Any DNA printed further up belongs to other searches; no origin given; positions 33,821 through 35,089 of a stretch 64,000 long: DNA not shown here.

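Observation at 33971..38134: Extracytoplasmic propeller/Y_Y_Y sensor fused to a SpoIIE/PP2C phosphatase, preceded by an unknown secreted protein, with no partner-switching genes nearby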

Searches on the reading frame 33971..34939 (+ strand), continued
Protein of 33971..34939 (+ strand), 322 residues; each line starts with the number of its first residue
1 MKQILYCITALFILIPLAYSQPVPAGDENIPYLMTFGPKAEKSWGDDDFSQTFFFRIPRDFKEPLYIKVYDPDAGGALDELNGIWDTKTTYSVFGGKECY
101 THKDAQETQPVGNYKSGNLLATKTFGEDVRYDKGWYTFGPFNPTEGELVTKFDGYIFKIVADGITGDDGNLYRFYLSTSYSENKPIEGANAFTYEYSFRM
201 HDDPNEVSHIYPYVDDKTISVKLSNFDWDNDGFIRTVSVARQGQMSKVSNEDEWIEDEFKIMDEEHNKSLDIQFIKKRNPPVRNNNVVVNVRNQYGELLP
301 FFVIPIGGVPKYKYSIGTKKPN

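Call 35: fold_search(model_id=the predicted structure, library=pdb)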
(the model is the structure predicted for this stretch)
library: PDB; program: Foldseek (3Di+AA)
matches with E <= 10: 749; with E <= 0.001: 5
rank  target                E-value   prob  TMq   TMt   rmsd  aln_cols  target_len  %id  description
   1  5x7o_A                7.9e-05  0.95  0.20  0.06  17.6       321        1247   10  Crystal structure of Paenibacillus sp. 598K alpha-1,6-glucosyltransferase (released 2017-07-26)
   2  3mll                  4.5e-04  0.72  0.19  0.20  14.9       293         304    8  Reduced (Cu+) peptidylglycine alpha-hydroxylating monooxygenase (PHM) with bound azide (released 2011-03-02)
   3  9eui_Q                4.5e-04  0.60  0.20  0.08  18.4       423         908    8  Cryo-EM structure of Staphylococcus aureus bacteriophage phi812 baseplate in the post-contraction state - complete (released 2025-04-09)
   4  3mlk                  5.9e-04  0.60  0.18  0.19  15.3       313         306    8  Reduced (Cu+) peptidylglycine alpha-hydroxylating monooxygenase (PHM) with bound nitrite (released 2011-03-02)
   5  1w8x_B                9.2e-04  0.60  0.23  0.20  16.3       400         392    9  Structural analysis of PRD1 (released 2004-11-11)
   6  5wm0                  1.1e-03  0.72  0.20  0.21  15.3       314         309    8  Crystal structure of apo wild type peptidylglycine alpha-hydroxylating monooxygenase (PHM) soaked with peptide (peptide  (released 2018-07-18)
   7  8dsj_A                1.1e-03  0.57  0.19  0.19  14.9       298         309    8  Peptidylglycine alpha hydroxylating monooxygenase anaerobic (released 2023-03-22)
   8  6nck                  1.2e-03  0.75  0.21  0.22  15.2       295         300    8  Crystal structure of H108A peptidylglycine alpha-hydroxylating monooxygenase (PHM) (released 2019-02-06)
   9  1yi9                  1.4e-03  0.66  0.20  0.21  15.3       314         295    8  Crystal Structure Analysis of the oxidized form of the M314I mutant of Peptidylglycine alpha-Hydroxylating Monooxygenase (released 2005-11-15)
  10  6ay0                  1.6e-03  0.54  0.18  0.19  15.6       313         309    8  Crystal structure of H108A peptidylglycine alpha-hydroxylating monooxygenase (PHM) soaked with peptide (released 2018-07-18)
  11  7vrn_B                3.1e-03  0.11  0.12  0.10  23.4       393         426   11  Structure of infectious bursal disease virus Gt strain (released 2022-03-30)
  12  8k1b_A                3.5e-03  0.63  0.19  0.23  14.7       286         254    6  SID1 transmembrane family member 1 (released 2024-07-10)
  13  4xup_A                3.5e-03  0.47  0.19  0.19  19.8       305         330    9  Structure of the N-terminal CBM22-1-CBM22-2 tandem domain from Paenibacillus barcinonensis Xyn10C (released 2015-06-03)
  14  6v4s_A                3.7e-03  0.82  0.24  0.14  15.7       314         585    9  A Closed pore conformation of a Pentameic ligand-gated ion channel with additional N-terminal domain (released 2020-06-03)
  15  4xup_D                3.9e-03  0.47  0.19  0.19  19.8       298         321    9  Structure of the N-terminal CBM22-1-CBM22-2 tandem domain from Paenibacillus barcinonensis Xyn10C (released 2015-06-03)
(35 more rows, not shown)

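Call 43: find_homologous_proteins(query=A3)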
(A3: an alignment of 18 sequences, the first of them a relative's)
Query A3 (18 sequences) (317 aa, profile of the alignment): 746 proteins with E <= 0.001 among 4341 candidates; the best 120 are listed.
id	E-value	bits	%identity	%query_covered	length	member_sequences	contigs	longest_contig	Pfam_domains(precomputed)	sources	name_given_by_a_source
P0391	3.1e-125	436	40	97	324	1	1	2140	-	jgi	jgi:hypothetical protein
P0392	3.8e-124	432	40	96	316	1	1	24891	-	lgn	-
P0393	5.3e-122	425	42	99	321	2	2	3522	-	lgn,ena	-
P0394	5.8e-122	425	41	98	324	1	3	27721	-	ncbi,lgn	-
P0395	1.6e-121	423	42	99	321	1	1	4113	-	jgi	jgi:hypothetical protein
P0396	5.0e-121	422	38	99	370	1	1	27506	-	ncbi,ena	-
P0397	6.2e-121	421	41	99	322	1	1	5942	-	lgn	-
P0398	6.4e-121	421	42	99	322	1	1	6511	-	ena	-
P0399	6.4e-121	421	42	95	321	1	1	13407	-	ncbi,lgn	-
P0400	6.6e-121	421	39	98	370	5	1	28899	-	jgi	-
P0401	1.1e-120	421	40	99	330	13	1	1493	-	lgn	-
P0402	1.9e-120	420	41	98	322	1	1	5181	-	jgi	jgi:hypothetical protein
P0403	2.1e-120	420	43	94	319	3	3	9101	-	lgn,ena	-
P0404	2.3e-120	420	42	99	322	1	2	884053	-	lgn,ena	-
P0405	2.9e-120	419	41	99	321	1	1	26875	-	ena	-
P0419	2.8e-119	416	39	99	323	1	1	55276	-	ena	-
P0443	9.8e-118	411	37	99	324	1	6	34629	-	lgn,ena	-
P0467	7.0e-117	408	43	94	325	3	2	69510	-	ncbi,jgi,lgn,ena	-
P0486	2.8e-116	406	39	99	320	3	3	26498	-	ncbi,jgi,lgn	-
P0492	4.3e-116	406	42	97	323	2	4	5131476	-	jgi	jgi:hypothetical protein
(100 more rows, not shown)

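Call 45: find_encoding_contigs(protein=P0419, flank=10000, max_places=2)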
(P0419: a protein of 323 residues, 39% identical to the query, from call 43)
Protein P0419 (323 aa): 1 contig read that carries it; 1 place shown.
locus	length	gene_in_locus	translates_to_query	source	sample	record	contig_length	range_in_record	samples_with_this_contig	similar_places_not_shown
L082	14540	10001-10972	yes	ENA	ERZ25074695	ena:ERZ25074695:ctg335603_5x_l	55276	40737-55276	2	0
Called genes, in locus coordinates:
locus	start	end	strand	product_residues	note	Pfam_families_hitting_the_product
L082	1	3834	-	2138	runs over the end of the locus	PF17963:Big_9, PF13573:SprB (weak), PF00801:PKD (weak), PF18911:PKD_4 (weak), PF18962:Por_Secre_tail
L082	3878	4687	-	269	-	PF05552:MS_channel_1st_1 (weak), PF00924:MS_channel_2nd, PF21082:MS_channel_3rd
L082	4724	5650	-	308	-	PF11276:DUF3078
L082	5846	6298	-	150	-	-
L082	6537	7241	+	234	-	PF00072:Response_reg, PF04397:LytTR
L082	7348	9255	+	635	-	PF00989:PAS, PF08448:PAS_4 (weak), PF13188:PAS_8 (weak), PF13426:PAS_9, PF00512:HisKA, PF02518:HATPase_c, PF01627:Hpt (faint), PF00072:Response_reg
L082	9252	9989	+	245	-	PF18911:PKD_4 (faint), PF00801:PKD (faint)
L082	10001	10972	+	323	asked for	-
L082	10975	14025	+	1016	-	PF14870:PSII_BNR (faint), PF07494:Reg_prop (faint), PF07495:Y_Y_Y, PF02518:HATPase_c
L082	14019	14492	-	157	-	PF00072:Response_reg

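Call 46: find_encoding_contigs(protein=P0486, flank=10000, max_places=2)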
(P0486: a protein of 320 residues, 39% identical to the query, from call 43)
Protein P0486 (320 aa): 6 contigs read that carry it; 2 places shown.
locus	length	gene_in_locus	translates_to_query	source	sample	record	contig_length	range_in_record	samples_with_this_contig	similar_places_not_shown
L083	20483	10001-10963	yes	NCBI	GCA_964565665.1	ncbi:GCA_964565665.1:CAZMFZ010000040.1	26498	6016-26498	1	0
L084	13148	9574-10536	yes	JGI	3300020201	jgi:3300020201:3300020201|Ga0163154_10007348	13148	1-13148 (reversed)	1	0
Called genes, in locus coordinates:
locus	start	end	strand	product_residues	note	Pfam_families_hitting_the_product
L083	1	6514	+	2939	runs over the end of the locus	PF13585:CHU_C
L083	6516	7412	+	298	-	PF11751:PorP_SprF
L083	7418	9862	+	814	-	PF07676:PD40 (faint), PF00801:PKD, PF18911:PKD_4, PF00691:OmpA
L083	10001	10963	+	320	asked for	-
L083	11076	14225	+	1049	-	PF07494:Reg_prop (faint), PF07495:Y_Y_Y, PF02518:HATPase_c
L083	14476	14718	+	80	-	-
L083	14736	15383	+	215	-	-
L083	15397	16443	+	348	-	PF02518:HATPase_c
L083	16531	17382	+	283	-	PF01634:HisG, PF08029:HisG_C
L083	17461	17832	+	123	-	PF18498:DUF5618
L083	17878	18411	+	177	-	-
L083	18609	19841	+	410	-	PF00270:DEAD, PF04851:ResIII, PF06862:Utp25_C (faint), PF00271:Helicase_C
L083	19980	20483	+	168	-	?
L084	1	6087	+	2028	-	?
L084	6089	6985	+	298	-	PF11751:PorP_SprF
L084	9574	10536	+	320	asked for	-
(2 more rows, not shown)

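Call 47: find_encoding_contigs(protein=P0467, flank=10000, max_places=2)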
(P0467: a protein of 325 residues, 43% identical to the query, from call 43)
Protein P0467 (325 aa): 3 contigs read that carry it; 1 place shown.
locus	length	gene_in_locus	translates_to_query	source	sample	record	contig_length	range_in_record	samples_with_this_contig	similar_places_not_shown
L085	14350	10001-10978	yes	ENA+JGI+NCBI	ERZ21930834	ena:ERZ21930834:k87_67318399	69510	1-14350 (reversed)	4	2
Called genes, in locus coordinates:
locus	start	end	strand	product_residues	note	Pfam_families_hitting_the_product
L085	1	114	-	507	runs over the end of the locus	-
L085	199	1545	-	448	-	PF00929:RNase_T, PF16473:Rv2179c-like (weak), PF01541:GIY-YIG (weak)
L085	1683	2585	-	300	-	-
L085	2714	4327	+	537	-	-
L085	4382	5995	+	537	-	PF13231:PMT_2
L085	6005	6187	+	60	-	PF17653:DUF5522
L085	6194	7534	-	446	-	PF00270:DEAD, PF04851:ResIII (weak), PF00271:Helicase_C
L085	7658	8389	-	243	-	PF13852:DUF4197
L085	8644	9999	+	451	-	PF07676:PD40 (faint)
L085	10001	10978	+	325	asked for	-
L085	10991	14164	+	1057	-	PF07494:Reg_prop (faint), PF07495:Y_Y_Y, PF07228:SpoIIE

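Call 49: find_encoding_contigs(protein=P0492, flank=10000, max_places=2)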
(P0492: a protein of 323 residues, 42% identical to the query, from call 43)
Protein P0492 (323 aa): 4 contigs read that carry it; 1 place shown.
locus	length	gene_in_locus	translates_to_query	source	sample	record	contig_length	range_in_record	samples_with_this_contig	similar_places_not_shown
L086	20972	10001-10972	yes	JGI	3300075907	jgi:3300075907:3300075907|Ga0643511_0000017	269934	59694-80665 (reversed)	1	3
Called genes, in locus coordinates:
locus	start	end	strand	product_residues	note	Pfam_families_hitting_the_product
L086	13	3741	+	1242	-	PF00672:HAMP (weak), PF00512:HisKA (weak), PF02518:HATPase_c, PF14501:HATPase_c_5 (weak)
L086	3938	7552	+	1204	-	PF13585:CHU_C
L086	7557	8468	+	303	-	PF11751:PorP_SprF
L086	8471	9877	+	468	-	PF07676:PD40 (faint), PF18911:PKD_4, PF00801:PKD (weak), PF18911:PKD_4, PF00801:PKD (weak)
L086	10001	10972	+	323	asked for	-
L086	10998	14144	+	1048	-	PF07494:Reg_prop (faint), PF16819:DUF5074 (faint), PF07495:Y_Y_Y, PF07228:SpoIIE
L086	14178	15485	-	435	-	PF00009:GTP_EFTU, PF01926:MMR_HSR1, PF02421:FeoB_N, PF04548:AIG1 (weak), PF00009:GTP_EFTU, PF01926:MMR_HSR1, PF02421:FeoB_N, PF14714:KH_dom-like, +5 more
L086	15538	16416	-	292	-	PF00071:Ras (weak), PF00350:Dynamin_N (faint), PF01926:MMR_HSR1, PF02421:FeoB_N, PF03193:RsgA_GTPase (faint), PF00009:GTP_EFTU (weak), PF07650:KH_2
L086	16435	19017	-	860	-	PF13620:CarboxypepD_reg (weak), PF13715:CarbopepD_reg_2, PF18939:DUF5686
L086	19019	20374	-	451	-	PF01479:S4, PF00849:PseudoU_synth_2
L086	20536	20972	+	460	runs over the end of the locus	PF02878:PGM_PMM_I, PF02879:PGM_PMM_II, PF02880:PGM_PMM_III, PF00408:PGM_PMM_IV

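Call 50: find_encoding_contigs(protein=P0443, flank=10000, max_places=2)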
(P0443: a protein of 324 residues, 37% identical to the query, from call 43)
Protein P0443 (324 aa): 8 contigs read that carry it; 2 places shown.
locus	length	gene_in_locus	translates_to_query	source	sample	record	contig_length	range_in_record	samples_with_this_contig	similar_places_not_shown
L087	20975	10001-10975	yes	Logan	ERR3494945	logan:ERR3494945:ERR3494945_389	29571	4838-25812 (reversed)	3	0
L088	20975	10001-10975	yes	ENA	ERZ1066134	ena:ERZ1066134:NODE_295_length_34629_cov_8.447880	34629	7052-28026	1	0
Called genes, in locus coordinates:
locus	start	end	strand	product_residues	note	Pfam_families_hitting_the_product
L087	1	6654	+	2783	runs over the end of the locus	PF13585:CHU_C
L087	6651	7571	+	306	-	PF11751:PorP_SprF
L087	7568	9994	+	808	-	PF07676:PD40 (faint), PF00801:PKD, PF18911:PKD_4, PF00691:OmpA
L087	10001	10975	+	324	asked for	-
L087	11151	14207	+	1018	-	PF07494:Reg_prop (faint), PF07495:Y_Y_Y, PF02518:HATPase_c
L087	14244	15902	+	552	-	PF00672:HAMP (weak), PF01590:GAF, PF13185:GAF_2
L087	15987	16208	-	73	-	-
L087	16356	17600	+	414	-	PF04413:Glycos_transf_N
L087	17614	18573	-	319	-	PF02881:SRP54_N, PF13401:AAA_22 (faint), PF13671:AAA_33 (faint), PF00448:SRP54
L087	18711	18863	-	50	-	PF14128:DUF4295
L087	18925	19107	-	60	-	PF00471:Ribosomal_L33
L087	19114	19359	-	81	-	PF00830:Ribosomal_L28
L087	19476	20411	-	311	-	PF01073:3Beta_HSD, PF01370:Epimerase, PF02719:Polysacc_synt_2, PF04321:RmlD_sub_bind, PF08659:KR (weak), PF13460:NAD_binding_10, PF16363:GDP_Man_Dehyd, PF07993:NAD_binding_4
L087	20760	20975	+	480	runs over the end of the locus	PF01637:ATPase_2, PF13173:AAA_14, PF13401:AAA_22, PF03008:DUF234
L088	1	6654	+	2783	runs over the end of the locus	PF13585:CHU_C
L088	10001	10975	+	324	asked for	-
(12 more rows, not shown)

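Call 55: search_protein_families(library=pfam, proteins=[L082:10975-14025:+, L083:11076-14225:+, L087:14244-15902:+, L083:14736-15383:+, L083:15397-16443:+, L083:14476-14718:+, L038:14127-14729:-, L016:14728-15465:-, L071:7892-8389:-, L082:9252-9989:+], max_evalue=0.01)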
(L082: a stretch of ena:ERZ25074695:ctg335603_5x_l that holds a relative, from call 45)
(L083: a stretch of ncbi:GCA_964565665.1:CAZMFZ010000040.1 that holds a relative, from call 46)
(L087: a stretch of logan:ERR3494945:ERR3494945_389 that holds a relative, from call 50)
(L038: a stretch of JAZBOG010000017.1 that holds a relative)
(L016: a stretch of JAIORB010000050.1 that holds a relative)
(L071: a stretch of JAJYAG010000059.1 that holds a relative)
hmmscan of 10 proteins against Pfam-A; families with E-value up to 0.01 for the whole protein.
L082:10975-14025:+ (1016 aa): 7 families
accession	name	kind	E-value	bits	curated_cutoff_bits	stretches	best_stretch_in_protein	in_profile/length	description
PF07494.17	Reg_prop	-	4.3e-30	100.3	20.4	1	42-64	1-23/24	Two component regulator propeller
PF02518.31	HATPase_c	-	7.5e-23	81.5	26.4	1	908-1015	3-109/111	Histidine kinase-, DNA gyrase B-, and HSP90-like ATPase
PF07495.19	Y_Y_Y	-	3.7e-08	33.6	26.6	1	685-740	10-65/65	Y_Y_Y domain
PF14870.12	PSII_BNR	-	2.8e-06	27.3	27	0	408-469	162-222/303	Photosynthesis system II assembly factor YCF48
PF14501.12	HATPase_c_5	-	3.4e-05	24.1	22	1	909-1001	4-90/102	GHKL domain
PF00512.31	HisKA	-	0.00038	20.9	26.9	1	797-848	2-51/66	His Kinase A (phospho-acceptor) domain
PF13581.12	HATPase_c_2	-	0.0006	20.3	27.4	1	915-992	36-111/127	Histidine kinase-like ATPase domain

L083:11076-14225:+ (1049 aa): 3 families
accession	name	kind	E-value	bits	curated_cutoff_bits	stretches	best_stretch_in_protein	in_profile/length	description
PF07494.17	Reg_prop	-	3.7e-24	82.1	20.4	1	468-490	1-23/24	Two component regulator propeller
PF02518.31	HATPase_c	-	5.5e-16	59.4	26.4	1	932-1038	2-109/111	Histidine kinase-, DNA gyrase B-, and HSP90-like ATPase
PF07495.19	Y_Y_Y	-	1.7e-14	53.9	26.6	1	688-749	3-64/65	Y_Y_Y domain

L087:14244-15902:+ (552 aa): 4 families
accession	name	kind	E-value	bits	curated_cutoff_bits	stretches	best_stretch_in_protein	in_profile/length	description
PF13185.12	GAF_2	-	3.1e-14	53.8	28.6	1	338-474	2-135/136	GAF domain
PF01590.32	GAF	-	2e-09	38.5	22.4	1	339-474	1-133/133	GAF domain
PF00672.30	HAMP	-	8.3e-06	26.5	25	1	221-270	2-51/53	HAMP domain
PF13492.12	GAF_3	-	0.0099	16.7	27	0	350-476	12-129/129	GAF domain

L083:14736-15383:+ (215 aa): 0 families

L083:15397-16443:+ (348 aa): 3 families
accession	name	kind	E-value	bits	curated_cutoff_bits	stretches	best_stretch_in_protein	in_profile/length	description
PF02518.31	HATPase_c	-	9.9e-12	45.7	26.4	1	243-347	5-109/111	Histidine kinase-, DNA gyrase B-, and HSP90-like ATPase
PF13426.13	PAS_9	-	0.00021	22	27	1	23-116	4-103/103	PAS domain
PF00512.31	HisKA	-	0.0013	19.2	26.9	1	132-181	3-52/66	His Kinase A (phospho-acceptor) domain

L083:14476-14718:+ (80 aa): 0 families

L038:14127-14729:- (200 aa): 4 families
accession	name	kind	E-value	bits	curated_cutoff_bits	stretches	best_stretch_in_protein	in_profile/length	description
PF00196.25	GerE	-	2e-16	59.8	23.5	1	130-183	3-56/57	Bacterial regulatory proteins, luxR family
PF13384.12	HTH_23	-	0.0024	18.1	24.6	1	135-166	8-39/50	Homeodomain-like domain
PF12698.13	ABC2_membrane_3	-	0.0039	16.8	31.6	1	22-132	51-141/347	ABC-2 family transporter protein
PF00072.30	Response_reg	-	0.0094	16.5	30.2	0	7-57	2-50/111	Response regulator receiver domain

L016:14728-15465:- (245 aa): 1 family
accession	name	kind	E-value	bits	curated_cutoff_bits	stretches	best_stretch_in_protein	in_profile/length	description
PF01814.28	Hemerythrin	-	7.5e-10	39.8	25.3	2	101-144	21-62/127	Hemerythrin HHE cation binding domain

L071:7892-8389:- (165 aa): 0 families

L082:9252-9989:+ (245 aa): 2 families
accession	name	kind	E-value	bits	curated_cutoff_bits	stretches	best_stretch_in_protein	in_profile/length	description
PF18911.6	PKD_4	-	4.2e-09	36.8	27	1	168-218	15-67/85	PKD domain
PF00801.26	PKD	-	4.3e-07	30.3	23.5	1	167-217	11-63/80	PKD domain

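Call 65: find_related_loci(query=A4, collection=metagenome_contigs, flank=8000)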
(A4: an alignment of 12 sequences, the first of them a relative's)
Query A4 (315 aa) in metagenome_contigs; peptide patterns used: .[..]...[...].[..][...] (x = any residue, [..] = any of these).
600 stretches matched a pattern (row limit reached: there are more); 522 encode a relative of the query (tblastn E <= 1e-3); the best 80 are kept; 80 distinct loci.
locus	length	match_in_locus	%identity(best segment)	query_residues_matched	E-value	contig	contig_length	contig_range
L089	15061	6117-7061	39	1-311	5e-69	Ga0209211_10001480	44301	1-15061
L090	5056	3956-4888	39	4-310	7e-66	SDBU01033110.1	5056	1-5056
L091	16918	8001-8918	37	2-302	9e-66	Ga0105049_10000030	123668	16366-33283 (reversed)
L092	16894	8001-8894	38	10-302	2e-64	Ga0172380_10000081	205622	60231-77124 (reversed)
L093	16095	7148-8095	37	1-312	3e-64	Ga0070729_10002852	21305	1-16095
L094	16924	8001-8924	38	1-302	5e-64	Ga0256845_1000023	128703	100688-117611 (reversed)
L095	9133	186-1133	37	1-312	3e-64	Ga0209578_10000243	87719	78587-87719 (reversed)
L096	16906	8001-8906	38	7-302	1e-63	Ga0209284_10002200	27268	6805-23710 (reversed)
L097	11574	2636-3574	36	1-311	2e-63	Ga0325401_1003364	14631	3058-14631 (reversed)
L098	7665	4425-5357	35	1-313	2e-63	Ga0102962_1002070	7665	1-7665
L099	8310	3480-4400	38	1-302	4e-63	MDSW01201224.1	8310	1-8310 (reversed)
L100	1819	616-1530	36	11-311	3e-65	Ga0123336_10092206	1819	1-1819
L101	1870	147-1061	35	5-302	2e-65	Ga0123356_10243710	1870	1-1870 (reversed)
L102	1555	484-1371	36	18-310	6e-66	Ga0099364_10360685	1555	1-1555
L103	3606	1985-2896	36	7-302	2e-62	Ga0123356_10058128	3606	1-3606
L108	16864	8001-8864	39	15-300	8e-62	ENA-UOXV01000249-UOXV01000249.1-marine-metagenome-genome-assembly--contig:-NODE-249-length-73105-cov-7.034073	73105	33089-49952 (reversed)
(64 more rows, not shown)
